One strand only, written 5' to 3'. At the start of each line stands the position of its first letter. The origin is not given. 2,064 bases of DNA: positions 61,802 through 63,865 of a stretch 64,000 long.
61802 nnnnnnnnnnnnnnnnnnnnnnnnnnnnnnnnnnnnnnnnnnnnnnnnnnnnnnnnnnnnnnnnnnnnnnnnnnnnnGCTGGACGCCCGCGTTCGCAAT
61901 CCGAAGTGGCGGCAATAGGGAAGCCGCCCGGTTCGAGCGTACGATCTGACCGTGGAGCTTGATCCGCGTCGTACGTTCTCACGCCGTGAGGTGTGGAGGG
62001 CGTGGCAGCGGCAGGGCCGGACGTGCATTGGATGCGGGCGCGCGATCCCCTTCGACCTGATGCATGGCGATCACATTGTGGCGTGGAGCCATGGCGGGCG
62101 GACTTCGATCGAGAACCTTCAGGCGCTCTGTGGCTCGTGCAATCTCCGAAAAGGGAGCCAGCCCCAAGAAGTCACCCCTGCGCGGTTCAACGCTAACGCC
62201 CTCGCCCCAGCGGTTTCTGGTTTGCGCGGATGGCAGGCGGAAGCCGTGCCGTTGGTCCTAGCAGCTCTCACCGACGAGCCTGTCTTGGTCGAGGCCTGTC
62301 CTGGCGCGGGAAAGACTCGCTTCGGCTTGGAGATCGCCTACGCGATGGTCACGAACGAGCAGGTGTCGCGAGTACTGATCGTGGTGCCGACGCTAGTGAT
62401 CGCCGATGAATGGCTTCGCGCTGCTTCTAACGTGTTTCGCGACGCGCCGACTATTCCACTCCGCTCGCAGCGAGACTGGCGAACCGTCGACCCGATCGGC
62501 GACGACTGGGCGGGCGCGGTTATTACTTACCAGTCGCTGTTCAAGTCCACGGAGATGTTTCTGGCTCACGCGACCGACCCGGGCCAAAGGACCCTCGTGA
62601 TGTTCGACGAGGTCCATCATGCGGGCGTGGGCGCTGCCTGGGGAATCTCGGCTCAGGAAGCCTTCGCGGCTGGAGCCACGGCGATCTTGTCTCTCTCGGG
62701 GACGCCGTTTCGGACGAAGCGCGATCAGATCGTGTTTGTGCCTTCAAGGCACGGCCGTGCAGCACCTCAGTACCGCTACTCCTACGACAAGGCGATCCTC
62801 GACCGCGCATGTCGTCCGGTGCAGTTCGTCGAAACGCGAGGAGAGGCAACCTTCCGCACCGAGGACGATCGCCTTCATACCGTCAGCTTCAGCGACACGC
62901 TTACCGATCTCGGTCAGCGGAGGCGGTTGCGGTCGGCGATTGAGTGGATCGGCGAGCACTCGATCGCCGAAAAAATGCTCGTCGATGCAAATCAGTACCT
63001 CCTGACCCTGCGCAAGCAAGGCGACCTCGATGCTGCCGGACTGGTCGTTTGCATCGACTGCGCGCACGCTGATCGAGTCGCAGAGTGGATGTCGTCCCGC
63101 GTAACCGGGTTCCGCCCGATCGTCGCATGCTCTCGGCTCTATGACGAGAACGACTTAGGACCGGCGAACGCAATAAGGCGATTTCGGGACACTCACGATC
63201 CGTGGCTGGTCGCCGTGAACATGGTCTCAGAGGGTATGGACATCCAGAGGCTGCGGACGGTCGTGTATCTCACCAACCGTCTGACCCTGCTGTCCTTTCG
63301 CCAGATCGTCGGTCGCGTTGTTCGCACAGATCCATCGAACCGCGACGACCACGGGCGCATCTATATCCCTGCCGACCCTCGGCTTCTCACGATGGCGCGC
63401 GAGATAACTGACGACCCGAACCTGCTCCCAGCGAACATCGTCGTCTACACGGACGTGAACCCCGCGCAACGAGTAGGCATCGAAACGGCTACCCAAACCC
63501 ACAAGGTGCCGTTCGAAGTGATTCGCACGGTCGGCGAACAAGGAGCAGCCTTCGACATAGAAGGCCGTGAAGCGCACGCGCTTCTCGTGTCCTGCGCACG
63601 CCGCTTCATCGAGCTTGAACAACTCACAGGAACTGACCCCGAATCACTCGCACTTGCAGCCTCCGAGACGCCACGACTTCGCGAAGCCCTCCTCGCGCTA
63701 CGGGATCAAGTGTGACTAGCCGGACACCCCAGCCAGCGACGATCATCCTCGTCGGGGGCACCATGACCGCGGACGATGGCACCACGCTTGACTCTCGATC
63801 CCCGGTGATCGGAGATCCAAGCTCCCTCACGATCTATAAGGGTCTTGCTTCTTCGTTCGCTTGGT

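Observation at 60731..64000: Lower-G+C island with an HNH-SF2 helicase fusion operon: candidate undescribed defence-type system, truncated by the window edge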

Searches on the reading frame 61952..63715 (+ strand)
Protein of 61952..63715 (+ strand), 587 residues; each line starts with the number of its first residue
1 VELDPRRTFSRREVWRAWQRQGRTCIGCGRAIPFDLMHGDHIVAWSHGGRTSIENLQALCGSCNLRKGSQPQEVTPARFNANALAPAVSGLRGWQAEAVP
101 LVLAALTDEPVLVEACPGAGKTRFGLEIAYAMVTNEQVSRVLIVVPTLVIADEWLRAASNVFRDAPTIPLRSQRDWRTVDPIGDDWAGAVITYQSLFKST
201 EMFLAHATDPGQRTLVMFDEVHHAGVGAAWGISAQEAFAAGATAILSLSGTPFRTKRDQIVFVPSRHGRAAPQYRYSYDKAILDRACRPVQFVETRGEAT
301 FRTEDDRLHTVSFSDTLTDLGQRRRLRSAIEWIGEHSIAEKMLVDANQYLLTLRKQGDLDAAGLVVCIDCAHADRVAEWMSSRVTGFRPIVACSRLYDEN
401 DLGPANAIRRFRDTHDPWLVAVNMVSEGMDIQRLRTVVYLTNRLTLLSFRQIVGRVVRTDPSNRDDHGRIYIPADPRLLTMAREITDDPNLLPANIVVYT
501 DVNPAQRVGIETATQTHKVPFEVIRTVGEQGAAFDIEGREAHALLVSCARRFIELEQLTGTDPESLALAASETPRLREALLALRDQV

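Call 4: search_protein_families(library=pfam, proteins=[window:61952-63715:+], max_evalue=1)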
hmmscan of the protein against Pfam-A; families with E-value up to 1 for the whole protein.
window:61952-63715:+ (587 aa): 11 families
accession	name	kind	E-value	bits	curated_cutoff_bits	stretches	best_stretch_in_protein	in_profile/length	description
PF04851.21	ResIII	-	4.4e-15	56.4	22.5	1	91-254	4-164/164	Type III restriction enzyme, res subunit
PF01844.29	HNH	-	1e-13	51.6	21.4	1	25-69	1-46/47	HNH endonuclease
PF14279.12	HNH_5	-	3.7e-09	36.8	27.5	1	25-70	1-46/56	HNH endonuclease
PF00271.37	Helicase_C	-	8.1e-07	29.7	23.5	1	406-459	56-109/110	Helicase conserved C-terminal domain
PF00270.35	DEAD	-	8.4e-07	29.3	26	1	95-253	4-161/167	DEAD/DEAH box helicase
PF13245.12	AAA_19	-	0.0043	17.7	25.1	1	103-152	6-55/134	AAA domain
PF13307.12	Helicase_C_2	-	0.01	16.3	25.3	0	444-480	125-156/170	Helicase C-terminal domain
PF07652.20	Flavi_DEAD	-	0.017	15.6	21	1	112-160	8-55/148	Flavivirus DEAD domain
PF00580.27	UvrD-helicase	-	0.11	12.5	23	1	106-145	11-50/271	UvrD/REP helicase N-terminal domain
PF02945.21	Endonuclease_7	-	0.23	11.8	23.6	1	10-70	11-66/82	Recombination endonuclease VII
PF02562.22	PhoH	-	0.24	11.3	27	1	111-150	21-61/205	PhoH-like protein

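Call 5: search_protein_families(library=padloc, proteins=[window:61952-63715:+], max_evalue=1)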
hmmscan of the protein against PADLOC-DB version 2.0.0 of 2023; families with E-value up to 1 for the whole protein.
window:61952-63715:+ (587 aa): 31 families (the best 25 are shown)
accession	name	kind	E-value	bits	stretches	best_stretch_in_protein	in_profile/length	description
PDLC02707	PbeA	-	1.3e-13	48.5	2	86-255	248-416/672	PbeA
PDLC02703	PbeA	-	2.8e-10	37.5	2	418-467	558-607/626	PbeA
PDLC02704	PbeA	-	1.9e-08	31.2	1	82-259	246-425/682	PbeA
PDLC01439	typeIV_DinG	-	4.9e-07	26.8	1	363-438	409-478/575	CAS-IV-A; associated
PDLC03597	REase_MTase_IIG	-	1.8e-06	23.7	2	420-473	556-607/1646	Type IIG restriction enzyme-methyltransferase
PDLC01252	Cas3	-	3.3e-06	24.8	1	111-176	2-66/324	CAS-I; effector_G3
PDLC03418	REase_II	-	5.1e-06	23.8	1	7-68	309-370/372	Type II restriction enzyme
PDLC00938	Cas3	-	8.5e-06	23.2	1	111-169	2-59/358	CRISPR-associated helicase Cas3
PDLC03042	REase_I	-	0.00018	17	2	363-463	727-834/1170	Type I restriction enzyme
PDLC01007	typeIV_DinG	-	0.00036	17.3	1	111-170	19-78/676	CRISPR type AFERR-associated DEAD/DEAH-box helicase Csf4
PDLC02705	PbeA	-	0.0004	16.7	2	92-255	251-414/691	PbeA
PDLC01730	typeIV_DinG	-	0.00058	16.3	1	90-153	120-183/802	Csf4_1_IVA1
PDLC02706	PbeA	-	0.00071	16.3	1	116-228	293-411/722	PbeA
PDLC00127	GajB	-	0.00077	16.1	1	107-145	19-58/594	UrvD helicase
PDLC00112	GajB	-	0.00095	15.9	1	108-142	18-52/581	UrvD helicase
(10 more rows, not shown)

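Call 6: search_protein_families(library=ncbifam, proteins=[window:61952-63715:+], max_evalue=1)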
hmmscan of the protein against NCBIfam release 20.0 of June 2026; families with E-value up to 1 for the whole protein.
window:61952-63715:+ (587 aa): 13 families
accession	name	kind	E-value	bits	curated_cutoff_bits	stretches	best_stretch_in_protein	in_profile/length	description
TIGR04095.1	dnd_restrict_1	equivalog_domain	1.2e-08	34.4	600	2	91-255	9-171/451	DNA phosphorothioation system restriction enzyme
NF008521.0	PRK11448.1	equivalog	5.3e-08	31.3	729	2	363-471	701-812/1123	type I restriction-modification system endonuclease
NF046051.1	restrict_EcoAI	equivalog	5.8e-08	31.6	550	1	91-464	158-519/768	EcoAI/FtnUII family type I restriction enzme subunit R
NF040563.1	guided_IscB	equivalog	3.1e-06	26.5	175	1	19-75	189-243/314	RNA-guided endonuclease IscB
TIGR01587.1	cas3_core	equivalog_domain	3.2e-05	23.2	102.45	1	111-169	2-59/358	CRISPR-associated helicase Cas3'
TIGR03117.2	cas_csf4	equivalog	0.00016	20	400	1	79-160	117-198/800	type IV CRISPR-associated DEAD/DEAH-box helicase Csf4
NF049971.1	CRISPR_Cas9d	exception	0.0011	17.6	375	1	19-69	542-595/986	type II CRISPR RNA-guided endonuclease Cas9d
NF041063.1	DpdF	equivalog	0.011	14.4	550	1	95-167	145-215/813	protein DpdF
NF008744.0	PRK11776.1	equivalog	0.016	13.8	524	1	95-153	31-87/460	ATP-dependent RNA helicase DbpA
NF008169.0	PRK10917.2-3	equivalog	0.031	12.8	555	1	406-459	477-530/610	ATP-dependent DNA helicase RecG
NF004070.0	PRK05580.2-2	equivalog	0.038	12.1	921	1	56-166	165-273/729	primosomal protein N'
NF053711.1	RNA_heli_RhlE1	exception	0.13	11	750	0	406-456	285-335/434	RNA helicase RhlE1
TIGR00643.1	recG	equivalog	0.13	10.9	659.4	0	405-460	498-554/629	ATP-dependent DNA helicase RecG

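Call 7: search_protein_families(library=phrogs, proteins=[window:61952-63715:+], max_evalue=1)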
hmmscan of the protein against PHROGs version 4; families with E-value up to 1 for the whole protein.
window:61952-63715:+ (587 aa): 37 families (the best 25 are shown)
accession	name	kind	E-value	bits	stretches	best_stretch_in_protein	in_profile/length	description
phrog_16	-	DNA, RNA and nucleotide metabolism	1.6e-24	87.2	1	91-465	273-590/986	DNA helicase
phrog_2118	-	DNA, RNA and nucleotide metabolism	6.5e-12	46.6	1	17-73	171-227/301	HNH endonuclease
phrog_62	-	DNA, RNA and nucleotide metabolism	3.1e-11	42.5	1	90-254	696-851/1881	DNA helicase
phrog_16694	-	unknown function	6.8e-11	41.8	2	359-500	557-705/1010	-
phrog_6050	-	DNA, RNA and nucleotide metabolism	1.1e-09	38.6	1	14-71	303-361/402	HNH endonuclease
phrog_589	-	DNA, RNA and nucleotide metabolism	1.2e-09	39.2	1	11-67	79-138/179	HNH endonuclease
phrog_338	-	DNA, RNA and nucleotide metabolism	2.1e-09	38.2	1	11-76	193-267/340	HNH endonuclease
phrog_5718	-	DNA, RNA and nucleotide metabolism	1.1e-08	35.5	1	6-82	112-188/394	HNH endonuclease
phrog_2214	-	DNA, RNA and nucleotide metabolism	2.3e-08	34.6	1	17-71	188-240/429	HNH endonuclease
phrog_1035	-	DNA, RNA and nucleotide metabolism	2.5e-08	35.1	1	13-74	149-217/271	endonuclease VII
phrog_1271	-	DNA, RNA and nucleotide metabolism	3e-08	34.4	1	5-73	248-321/361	HNH endonuclease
phrog_8660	-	DNA, RNA and nucleotide metabolism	4.9e-08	34.3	1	10-69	112-178/196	HNH endonuclease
phrog_7785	-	DNA, RNA and nucleotide metabolism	9.9e-08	33.1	1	8-70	56-114/147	HNH endonuclease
phrog_16726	-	DNA, RNA and nucleotide metabolism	1.4e-07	32.6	1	16-80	87-153/308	HNH endonuclease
phrog_144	-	DNA, RNA and nucleotide metabolism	4.2e-07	30.8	1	16-73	78-138/175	HNH endonuclease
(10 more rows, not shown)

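Call 8: find_encoding_contigs(protein=window:61952-63715:+, flank=10000, max_places=10)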
Protein window:61952-63715:+ (587 aa): 1 contig read that carries it; 1 place shown.
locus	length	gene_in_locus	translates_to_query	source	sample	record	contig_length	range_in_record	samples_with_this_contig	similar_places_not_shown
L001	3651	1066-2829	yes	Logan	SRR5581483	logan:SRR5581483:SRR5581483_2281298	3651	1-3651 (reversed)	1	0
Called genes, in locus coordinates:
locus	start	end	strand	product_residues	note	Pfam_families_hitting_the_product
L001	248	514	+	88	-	-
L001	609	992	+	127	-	-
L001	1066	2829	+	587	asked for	PF01844:HNH, PF14279:HNH_5, PF00270:DEAD (weak), PF04851:ResIII, PF00271:Helicase_C (weak)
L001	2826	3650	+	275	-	?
